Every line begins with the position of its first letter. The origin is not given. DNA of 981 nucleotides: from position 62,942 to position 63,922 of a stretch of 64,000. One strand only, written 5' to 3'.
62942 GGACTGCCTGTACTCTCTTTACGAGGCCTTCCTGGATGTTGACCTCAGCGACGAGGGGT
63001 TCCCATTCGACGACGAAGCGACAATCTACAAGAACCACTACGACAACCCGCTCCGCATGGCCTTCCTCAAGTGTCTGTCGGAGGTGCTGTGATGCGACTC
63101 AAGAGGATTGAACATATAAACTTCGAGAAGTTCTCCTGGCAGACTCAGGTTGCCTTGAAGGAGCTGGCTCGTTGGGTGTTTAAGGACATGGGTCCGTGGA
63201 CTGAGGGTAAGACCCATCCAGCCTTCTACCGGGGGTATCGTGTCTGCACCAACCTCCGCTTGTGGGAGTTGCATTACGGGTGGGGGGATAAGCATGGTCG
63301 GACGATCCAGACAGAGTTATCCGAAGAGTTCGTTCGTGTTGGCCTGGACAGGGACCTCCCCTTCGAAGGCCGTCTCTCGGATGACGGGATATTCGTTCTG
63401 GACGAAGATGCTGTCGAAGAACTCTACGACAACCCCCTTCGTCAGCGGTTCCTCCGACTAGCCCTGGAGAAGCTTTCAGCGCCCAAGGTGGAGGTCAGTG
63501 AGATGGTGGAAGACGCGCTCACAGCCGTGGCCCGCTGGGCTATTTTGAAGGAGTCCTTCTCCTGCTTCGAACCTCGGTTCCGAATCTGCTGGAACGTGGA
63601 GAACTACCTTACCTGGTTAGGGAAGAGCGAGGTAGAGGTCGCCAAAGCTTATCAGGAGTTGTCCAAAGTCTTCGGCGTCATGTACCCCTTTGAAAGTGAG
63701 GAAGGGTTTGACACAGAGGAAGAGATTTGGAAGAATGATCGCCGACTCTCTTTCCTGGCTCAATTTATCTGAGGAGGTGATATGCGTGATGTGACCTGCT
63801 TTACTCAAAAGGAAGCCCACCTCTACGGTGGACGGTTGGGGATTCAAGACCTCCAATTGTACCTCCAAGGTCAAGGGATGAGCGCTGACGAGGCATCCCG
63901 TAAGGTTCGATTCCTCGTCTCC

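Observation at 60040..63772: Tandem array of seven genes / eight domains of a diverged small-protein family at the head of the early region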

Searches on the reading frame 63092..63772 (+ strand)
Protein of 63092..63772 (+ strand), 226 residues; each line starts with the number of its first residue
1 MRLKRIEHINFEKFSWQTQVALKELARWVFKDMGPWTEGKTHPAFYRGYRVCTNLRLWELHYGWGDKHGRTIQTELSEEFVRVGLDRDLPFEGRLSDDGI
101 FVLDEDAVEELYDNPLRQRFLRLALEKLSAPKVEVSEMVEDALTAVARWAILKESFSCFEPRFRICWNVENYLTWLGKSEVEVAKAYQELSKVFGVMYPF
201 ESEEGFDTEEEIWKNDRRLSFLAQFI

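Call 9: search_protein_families(library=pfam, proteins=[window:63092-63772:+], max_evalue=1)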
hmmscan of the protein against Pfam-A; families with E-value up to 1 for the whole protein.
window:63092-63772:+ (226 aa): 0 families

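Call 10: search_protein_families(library=phrogs, proteins=[window:63092-63772:+], max_evalue=0.01)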
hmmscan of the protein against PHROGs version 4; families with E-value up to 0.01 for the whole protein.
window:63092-63772:+ (226 aa): 2 families
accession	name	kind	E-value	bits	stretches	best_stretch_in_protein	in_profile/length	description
phrog_2176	-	unknown function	4.2e-46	157.1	2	1-146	8-140/140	-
phrog_2510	-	unknown function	2.2e-06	28.6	1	35-94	27-80/219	-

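Call 38: search_protein_families(library=ncbifam, proteins=[window:63092-63772:+], max_evalue=1)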
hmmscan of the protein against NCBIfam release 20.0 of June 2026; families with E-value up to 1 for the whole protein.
window:63092-63772:+ (226 aa): 0 families

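Call 43: search_protein_families(library=padloc, proteins=[window:63092-63772:+], max_evalue=0.1)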
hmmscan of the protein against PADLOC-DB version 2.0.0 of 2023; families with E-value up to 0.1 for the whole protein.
window:63092-63772:+ (226 aa): 0 families

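Call 95: predict_structure(alignment_id=A4)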
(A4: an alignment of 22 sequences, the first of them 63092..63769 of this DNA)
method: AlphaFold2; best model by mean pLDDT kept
length: 226 residues; sequences in the alignment: 22
mean_pLDDT: 80.3   pTM: 0.79
mean pLDDT of the five models: 80.3, 79.5, 78.1, 77.0, 71.9
residues with pLDDT >= 90: 61; 70-90: 118; 50-70: 38; < 50: 9
segments of 3 or more residues with pLDDT < 50: 94-96, 99-103
pLDDT, mean of each block of 10 residues (from residue 1): 75 89 85 84 84 81 70 78 74 50 50 72 85 91 94 90 91 98 95 83 57 84 92
secondary structure, 60 per line:
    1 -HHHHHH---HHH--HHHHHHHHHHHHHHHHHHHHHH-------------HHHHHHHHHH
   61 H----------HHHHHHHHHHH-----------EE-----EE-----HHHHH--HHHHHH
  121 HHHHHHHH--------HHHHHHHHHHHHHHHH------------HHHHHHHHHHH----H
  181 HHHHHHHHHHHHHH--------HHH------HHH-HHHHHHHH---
elements in order: H2-7 H16-37 H51-61 H72-82 H108-112 H115-128 H137-152 H165-175 H180-194 H216-223
